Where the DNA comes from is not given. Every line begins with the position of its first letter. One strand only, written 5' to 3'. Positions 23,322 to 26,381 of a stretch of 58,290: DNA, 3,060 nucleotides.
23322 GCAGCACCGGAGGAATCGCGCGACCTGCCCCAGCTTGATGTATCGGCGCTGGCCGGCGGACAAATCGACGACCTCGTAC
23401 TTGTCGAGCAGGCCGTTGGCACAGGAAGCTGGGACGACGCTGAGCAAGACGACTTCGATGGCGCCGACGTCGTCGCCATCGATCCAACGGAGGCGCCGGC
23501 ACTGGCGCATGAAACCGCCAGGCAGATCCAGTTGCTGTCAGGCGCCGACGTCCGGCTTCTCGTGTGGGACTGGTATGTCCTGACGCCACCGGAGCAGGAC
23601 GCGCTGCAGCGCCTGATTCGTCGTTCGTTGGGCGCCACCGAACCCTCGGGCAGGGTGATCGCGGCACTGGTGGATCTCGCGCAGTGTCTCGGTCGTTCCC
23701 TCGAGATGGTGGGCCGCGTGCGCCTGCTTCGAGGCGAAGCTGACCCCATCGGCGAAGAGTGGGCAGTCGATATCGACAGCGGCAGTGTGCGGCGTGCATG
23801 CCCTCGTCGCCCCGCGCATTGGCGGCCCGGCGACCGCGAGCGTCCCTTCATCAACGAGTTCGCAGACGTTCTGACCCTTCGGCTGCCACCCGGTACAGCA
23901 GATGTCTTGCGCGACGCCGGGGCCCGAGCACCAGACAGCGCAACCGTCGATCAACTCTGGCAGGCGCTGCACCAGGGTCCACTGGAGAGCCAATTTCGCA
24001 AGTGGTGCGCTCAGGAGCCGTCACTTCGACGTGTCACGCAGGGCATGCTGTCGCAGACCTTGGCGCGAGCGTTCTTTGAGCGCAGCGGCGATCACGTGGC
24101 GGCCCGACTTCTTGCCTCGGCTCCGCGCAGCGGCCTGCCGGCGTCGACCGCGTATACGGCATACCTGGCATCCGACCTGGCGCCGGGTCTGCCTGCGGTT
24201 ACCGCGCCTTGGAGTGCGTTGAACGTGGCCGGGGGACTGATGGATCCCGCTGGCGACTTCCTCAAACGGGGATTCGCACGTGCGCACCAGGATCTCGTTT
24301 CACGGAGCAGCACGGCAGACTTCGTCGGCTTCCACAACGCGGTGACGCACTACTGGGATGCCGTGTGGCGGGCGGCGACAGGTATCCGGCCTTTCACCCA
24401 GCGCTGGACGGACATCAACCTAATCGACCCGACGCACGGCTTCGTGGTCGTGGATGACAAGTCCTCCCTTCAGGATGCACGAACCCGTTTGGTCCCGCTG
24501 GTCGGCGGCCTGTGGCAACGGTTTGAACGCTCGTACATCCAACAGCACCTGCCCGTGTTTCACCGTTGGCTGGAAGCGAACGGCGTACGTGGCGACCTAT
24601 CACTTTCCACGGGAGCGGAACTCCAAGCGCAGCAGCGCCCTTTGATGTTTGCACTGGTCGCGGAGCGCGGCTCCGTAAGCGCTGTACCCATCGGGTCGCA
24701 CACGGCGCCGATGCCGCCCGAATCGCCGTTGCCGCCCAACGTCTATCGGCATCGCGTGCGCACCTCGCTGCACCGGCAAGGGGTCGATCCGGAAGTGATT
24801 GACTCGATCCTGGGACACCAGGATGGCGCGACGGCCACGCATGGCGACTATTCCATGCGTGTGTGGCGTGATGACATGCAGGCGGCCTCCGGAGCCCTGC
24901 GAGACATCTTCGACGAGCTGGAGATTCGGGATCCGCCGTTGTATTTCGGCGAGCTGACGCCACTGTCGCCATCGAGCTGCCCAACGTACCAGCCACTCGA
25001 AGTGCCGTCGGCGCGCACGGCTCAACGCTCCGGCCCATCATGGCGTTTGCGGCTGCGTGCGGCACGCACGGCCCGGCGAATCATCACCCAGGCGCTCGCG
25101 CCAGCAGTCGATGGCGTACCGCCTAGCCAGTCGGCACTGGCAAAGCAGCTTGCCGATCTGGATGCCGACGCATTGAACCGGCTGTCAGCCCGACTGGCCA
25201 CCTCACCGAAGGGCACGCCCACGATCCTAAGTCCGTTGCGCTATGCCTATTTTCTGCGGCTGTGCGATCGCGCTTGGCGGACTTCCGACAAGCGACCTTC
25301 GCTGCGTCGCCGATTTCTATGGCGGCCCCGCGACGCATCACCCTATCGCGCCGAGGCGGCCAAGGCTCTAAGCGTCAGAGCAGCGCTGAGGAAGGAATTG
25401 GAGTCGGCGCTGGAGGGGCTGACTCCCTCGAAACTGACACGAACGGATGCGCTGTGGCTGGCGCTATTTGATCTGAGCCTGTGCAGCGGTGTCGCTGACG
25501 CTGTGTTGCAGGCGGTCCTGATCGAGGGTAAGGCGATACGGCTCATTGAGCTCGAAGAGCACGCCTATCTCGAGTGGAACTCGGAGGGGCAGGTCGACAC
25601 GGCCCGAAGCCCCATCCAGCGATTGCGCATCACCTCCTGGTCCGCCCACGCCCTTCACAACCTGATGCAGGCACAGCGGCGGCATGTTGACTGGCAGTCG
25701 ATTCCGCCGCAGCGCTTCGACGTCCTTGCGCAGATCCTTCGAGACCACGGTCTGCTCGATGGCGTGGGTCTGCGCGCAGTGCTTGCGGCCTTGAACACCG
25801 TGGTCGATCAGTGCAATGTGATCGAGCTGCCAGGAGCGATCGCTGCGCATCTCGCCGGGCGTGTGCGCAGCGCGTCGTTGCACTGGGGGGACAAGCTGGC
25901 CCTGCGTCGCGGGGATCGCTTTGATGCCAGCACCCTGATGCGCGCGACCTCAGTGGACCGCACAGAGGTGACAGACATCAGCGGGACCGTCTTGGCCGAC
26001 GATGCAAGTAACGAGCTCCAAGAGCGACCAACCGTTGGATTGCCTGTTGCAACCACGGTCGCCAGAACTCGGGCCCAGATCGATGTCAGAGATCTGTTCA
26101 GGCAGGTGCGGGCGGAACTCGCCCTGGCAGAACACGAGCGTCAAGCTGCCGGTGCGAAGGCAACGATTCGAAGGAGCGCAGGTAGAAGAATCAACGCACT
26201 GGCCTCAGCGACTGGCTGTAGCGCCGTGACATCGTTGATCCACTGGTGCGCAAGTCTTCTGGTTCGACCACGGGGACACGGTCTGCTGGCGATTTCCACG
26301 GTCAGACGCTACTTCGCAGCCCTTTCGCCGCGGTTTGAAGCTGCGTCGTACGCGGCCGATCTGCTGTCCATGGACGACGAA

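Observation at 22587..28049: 1820-aa single polypeptide with two complete tyrosine-recombinase catalytic domains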

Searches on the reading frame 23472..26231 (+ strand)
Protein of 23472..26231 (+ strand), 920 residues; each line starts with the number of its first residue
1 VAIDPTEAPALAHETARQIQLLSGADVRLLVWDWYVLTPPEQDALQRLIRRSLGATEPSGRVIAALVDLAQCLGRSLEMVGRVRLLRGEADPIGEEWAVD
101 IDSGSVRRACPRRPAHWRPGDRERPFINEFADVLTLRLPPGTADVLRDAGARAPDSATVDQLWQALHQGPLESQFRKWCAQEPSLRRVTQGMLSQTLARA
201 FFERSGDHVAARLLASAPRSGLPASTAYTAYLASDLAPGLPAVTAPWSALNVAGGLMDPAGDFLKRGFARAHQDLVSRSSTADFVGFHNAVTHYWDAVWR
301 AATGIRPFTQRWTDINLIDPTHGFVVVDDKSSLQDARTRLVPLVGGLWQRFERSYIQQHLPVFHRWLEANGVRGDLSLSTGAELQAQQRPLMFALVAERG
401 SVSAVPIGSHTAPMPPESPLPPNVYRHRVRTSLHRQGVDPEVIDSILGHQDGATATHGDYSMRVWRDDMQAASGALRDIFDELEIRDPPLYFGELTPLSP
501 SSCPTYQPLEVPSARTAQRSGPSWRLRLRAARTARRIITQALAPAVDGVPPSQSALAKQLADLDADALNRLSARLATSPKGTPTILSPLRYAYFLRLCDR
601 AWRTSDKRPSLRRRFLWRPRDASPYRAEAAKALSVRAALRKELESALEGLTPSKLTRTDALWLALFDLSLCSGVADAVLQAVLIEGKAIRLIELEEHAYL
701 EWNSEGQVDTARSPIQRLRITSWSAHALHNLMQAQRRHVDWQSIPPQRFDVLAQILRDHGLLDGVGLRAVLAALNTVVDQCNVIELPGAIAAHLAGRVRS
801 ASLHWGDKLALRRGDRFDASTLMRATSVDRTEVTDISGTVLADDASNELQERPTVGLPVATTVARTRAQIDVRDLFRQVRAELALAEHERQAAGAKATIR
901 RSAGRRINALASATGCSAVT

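Call 90: search_solved_structures(query=A9, max_evalue=0.01, show_alignments=0)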
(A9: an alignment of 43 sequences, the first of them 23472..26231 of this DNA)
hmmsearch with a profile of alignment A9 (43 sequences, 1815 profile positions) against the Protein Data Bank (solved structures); distinct sequences matched with E-value up to 0.01: 1.
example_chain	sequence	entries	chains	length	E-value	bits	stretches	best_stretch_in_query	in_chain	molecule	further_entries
4a8e_A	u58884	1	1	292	0.0099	16.5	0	1331-1371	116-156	PROBABLE TYROSINE RECOMBINASE XERC-LIKE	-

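Call 101: predict_structure(alignment_id=A9)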
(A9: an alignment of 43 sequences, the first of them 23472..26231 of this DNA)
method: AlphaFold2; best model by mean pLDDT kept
length: 920 residues; sequences in the alignment: 43
mean_pLDDT: 86.5   pTM: 0.83
mean pLDDT of the five models: 86.5, 84.2, 83.5, 83.1, 81.9
residues with pLDDT >= 90: 558; 70-90: 251; 50-70: 68; < 50: 43
segments of 3 or more residues with pLDDT < 50: 379-384, 827-863
pLDDT, mean of each block of 10 residues (from residue 1): 82 85 87 92 97 94 97 95 88 91 94 90 95 93 96 96 94 96 96 94 92 89 88 82 70 94 94 96 94 97 92 90 92 78 95 95 89 59 55 88 89 91 96 95 92 85 96 96 97 79 71 58 83 93 72 91 91 89 86 92 89 82 92 97 94 90 97 97 92 91 88 90 94 83 94 94 93 97 97 94 89 81 54 34 36 34 56 85 88 76 88 66
secondary structure, 60 per line:
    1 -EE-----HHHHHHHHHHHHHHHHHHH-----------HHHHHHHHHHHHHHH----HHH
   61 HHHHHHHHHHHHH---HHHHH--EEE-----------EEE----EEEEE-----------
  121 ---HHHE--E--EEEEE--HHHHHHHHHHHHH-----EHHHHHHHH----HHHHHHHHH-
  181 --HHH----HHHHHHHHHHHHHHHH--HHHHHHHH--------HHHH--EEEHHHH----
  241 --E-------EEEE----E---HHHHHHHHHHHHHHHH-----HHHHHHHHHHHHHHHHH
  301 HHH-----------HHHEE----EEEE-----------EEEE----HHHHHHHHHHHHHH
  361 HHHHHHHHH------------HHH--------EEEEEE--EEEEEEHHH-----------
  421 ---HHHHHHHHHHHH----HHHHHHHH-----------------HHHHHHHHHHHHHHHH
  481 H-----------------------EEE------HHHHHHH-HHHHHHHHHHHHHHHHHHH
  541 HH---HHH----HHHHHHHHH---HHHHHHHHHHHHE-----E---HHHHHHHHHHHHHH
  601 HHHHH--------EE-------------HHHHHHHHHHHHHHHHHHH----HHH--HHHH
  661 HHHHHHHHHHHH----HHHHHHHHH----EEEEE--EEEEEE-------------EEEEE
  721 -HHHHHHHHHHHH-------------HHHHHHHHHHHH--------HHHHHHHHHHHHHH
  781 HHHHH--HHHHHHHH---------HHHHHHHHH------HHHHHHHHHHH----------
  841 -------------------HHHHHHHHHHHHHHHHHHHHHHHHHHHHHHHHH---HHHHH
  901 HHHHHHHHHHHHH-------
elements in order (helices of 4 or more, strands of 3 or more residues): H9-27 H39-53 H58-73 H77-81 E84-86 E98-100 E105-109 E133-137 H140-152 H159-166 H171-179 H190-205 H208-215 H224-227 E230-232 H233-236 E251-254 H263-278 H284-303 E324-327 E339-342 H347-369 E393-398 E401-406 H424-435 H440-447 H465-481 E505-507 H514-520 H522-542 H553-561 H565-576 H587-605 H629-647 H657-672 H677-685 E690-694 E697-702 E716-720 H722-733 H747-758 H767-785 H788-795 H805-813 H820-830 H860-892 H896-913
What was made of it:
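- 24933..26231 (+): Linker (aa 783-830), middle region (aa 831-1120: helices plus a three-stranded sheet, conserved R985, E996, R1012 and the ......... motif), and a second disordered linker (aa 1121-1215). AF2 secondary structure (call 101).
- On Tyrosine recombinase superfamily, module 1: The AF2 model (pLDDT 86.5) has the expected order of elements (call 101).
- Y755 lies in a loop before the last helix in the model (call 101).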

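Call 104: fold_search(model_id=the predicted structure, library=pdb)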
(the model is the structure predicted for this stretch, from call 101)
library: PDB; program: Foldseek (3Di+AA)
matches with E <= 10: 112; with E <= 0.001: 0
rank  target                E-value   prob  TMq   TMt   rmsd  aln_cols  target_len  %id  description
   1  4crx_A                1.5e-01  0.38  0.11  0.24  17.9       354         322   11  ASYMMETRIC DNA-BENDING IN THE CRE-LOXP SITE-SPECIFIC RECOMBINATION SYNAPSE (released 1999-06-14)
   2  1crx_A                1.9e-01  0.28  0.11  0.23  18.4       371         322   13  CRE RECOMBINASE/DNA COMPLEX REACTION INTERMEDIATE I (released 1998-10-14)
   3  5hxy_A                2.3e-01  0.85  0.12  0.34   9.4       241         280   17  Crystal structure of XerA recombinase (released 2017-02-01)
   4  1a31_A                2.4e-01  0.63  0.10  0.18  13.7       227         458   11  HUMAN RECONSTITUTED DNA TOPOISOMERASE I IN COVALENT COMPLEX WITH A 22 BASE PAIR DNA DUPLEX (released 1998-08-28)
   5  4a8e                  3.1e-01  0.87  0.15  0.44  11.8       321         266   13  The structure of a dimeric Xer recombinase from archaea (released 2012-12-05)
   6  5jk0_B                3.8e-01  0.41  0.14  0.30  16.1       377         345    9  Crystal structure of XerH site-specific recombinase bound to difH substrate: pre-cleavage complex (released 2016-12-28)
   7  5hxy_C                4.0e-01  0.72  0.12  0.33   9.5       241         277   17  Crystal structure of XerA recombinase (released 2017-02-01)
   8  5hxy_B                4.6e-01  0.69  0.12  0.33   9.5       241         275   17  Crystal structure of XerA recombinase (released 2017-02-01)
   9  1a35_A                4.6e-01  0.44  0.10  0.18  13.2       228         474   12  HUMAN TOPOISOMERASE I/DNA COMPLEX (released 1998-08-28)
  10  3crx_A                4.6e-01  0.23  0.12  0.25  18.2       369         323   12  CRE RECOMBINASE/DNA COMPLEX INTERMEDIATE I (released 1999-12-14)
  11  5jk0_A                4.8e-01  0.35  0.14  0.30  17.0       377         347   10  Crystal structure of XerH site-specific recombinase bound to difH substrate: pre-cleavage complex (released 2016-12-28)
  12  3nkh_A                5.2e-01  0.77  0.13  0.48   9.2       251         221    8  Crystal Structure of Integrase from MRSA strain Staphylococcus aureus (released 2010-08-18)
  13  1pvr_B                5.2e-01  0.21  0.11  0.25  16.2       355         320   12  BASIS FOR A SWITCH IN SUBSTRATE SPECIFICITY: CRYSTAL STRUCTURE OF SELECTED VARIANT OF CRE SITE-SPECIFIC RECOMBINASE, L (released 2004-02-17)
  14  6z01_B                5.5e-01  0.77  0.13  0.21  10.4       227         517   13  DNA Topoisomerase (released 2021-11-17)
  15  2crx_B                6.8e-01  0.16  0.11  0.24  16.3       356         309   12  STRUCTURE OF THE HOLLIDAY JUNCTION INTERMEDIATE IN CRE-LOXP SITE-SPECIFIC RECOMBINATION (released 1999-12-14)
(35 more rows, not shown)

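Call 129: fold_search(model_id=the predicted structure, library=viral)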
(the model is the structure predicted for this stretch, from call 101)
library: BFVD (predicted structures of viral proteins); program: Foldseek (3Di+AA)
matches with E <= 10: 115; with E <= 0.001: 0
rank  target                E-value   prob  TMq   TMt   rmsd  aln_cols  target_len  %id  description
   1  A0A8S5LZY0            3.0e-02  0.47  0.11  0.19  21.9       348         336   12  Integrase [Siphoviridae sp. ctM7c3]
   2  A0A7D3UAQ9            3.9e-02  0.05  0.06  0.06  32.8      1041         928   11  ORF63 [Human herpesvirus 8]
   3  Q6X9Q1                5.2e-02  0.63  0.12  0.18  23.1       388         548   16  (no name in the UniProt tables at hand)
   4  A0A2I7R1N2            8.2e-02  0.60  0.12  0.27  18.6       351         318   10  (no name in the UniProt tables at hand)
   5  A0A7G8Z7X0            9.3e-02  0.72  0.15  0.29  15.7       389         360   12  (no name in the UniProt tables at hand)
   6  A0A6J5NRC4            1.2e-01  0.97  0.13  0.33   9.4       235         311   15  Integrase [uncultured Caudovirales phage]
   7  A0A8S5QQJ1            1.2e-01  0.51  0.13  0.26  17.3       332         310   12  Integrase [Siphoviridae sp. ctgBD49]
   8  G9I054                1.3e-01  0.44  0.12  0.25  15.0       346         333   12  Very late expression factor 1 [Helicoverpa zea nudivirus 2]
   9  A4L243                1.3e-01  0.23  0.10  0.18  23.8       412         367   10  Very late factor 1 [Gryllus bimaculatus nudivirus]
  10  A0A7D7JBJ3            1.9e-01  0.97  0.12  0.24   7.8       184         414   14  Integrase [Pseudomonas phage Persinger]
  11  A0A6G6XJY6            1.9e-01  0.35  0.13  0.26  19.5       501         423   12  Tyrosine integrase [Mycobacterium phage Cornie]
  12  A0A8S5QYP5            2.7e-01  0.90  0.12  0.25   7.6       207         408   13  Integrase [Siphoviridae sp. ct9lR64]
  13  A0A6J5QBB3            2.8e-01  0.57  0.14  0.28  14.0       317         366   11  Integrase [uncultured Caudovirales phage]
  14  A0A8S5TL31            3.5e-01  0.06  0.05  0.07  25.4       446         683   10  Uncharacterized protein [Podoviridae sp. ctz6O13]
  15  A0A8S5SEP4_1          3.5e-01  0.04  0.08  0.08  27.2      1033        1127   10  Chromosome segregation ATPase (Fragment) [virus sp. ctX0L1]
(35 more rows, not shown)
